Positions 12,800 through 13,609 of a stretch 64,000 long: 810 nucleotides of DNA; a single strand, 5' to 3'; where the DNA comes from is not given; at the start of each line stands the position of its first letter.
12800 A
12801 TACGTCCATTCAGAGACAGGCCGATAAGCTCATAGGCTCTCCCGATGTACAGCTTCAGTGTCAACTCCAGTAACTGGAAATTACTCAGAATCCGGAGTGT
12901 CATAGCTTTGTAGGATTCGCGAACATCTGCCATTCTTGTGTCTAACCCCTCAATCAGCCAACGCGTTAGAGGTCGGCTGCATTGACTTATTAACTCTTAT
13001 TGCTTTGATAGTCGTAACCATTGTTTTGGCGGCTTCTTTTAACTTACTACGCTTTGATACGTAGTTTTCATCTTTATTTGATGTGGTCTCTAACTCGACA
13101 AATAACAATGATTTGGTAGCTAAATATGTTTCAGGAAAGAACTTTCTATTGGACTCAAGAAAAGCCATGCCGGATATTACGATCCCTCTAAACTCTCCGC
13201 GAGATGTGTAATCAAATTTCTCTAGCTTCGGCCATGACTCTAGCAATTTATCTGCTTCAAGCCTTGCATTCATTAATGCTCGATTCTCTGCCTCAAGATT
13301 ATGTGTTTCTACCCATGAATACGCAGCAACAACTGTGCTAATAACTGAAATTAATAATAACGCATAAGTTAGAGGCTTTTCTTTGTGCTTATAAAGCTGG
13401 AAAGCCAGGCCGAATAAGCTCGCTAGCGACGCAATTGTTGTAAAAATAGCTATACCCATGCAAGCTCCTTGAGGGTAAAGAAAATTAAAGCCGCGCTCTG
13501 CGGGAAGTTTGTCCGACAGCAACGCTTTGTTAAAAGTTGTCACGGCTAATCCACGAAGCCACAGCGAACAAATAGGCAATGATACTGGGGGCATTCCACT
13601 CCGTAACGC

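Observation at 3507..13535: attC-like sites without an integron integrase inside a Tn7-like element (CALIN-like cargo)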

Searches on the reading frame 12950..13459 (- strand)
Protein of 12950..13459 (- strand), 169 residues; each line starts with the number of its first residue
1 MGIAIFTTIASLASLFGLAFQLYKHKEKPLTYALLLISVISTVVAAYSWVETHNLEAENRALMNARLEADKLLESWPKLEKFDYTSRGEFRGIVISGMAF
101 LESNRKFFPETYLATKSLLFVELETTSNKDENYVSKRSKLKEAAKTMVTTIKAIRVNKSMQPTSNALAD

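Call 67: search_protein_families(library=ncbifam, proteins=[window:12950-13459:-], max_evalue=0.01)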
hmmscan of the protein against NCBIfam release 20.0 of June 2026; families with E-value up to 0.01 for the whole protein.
window:12950-13459:- (169 aa): 0 families
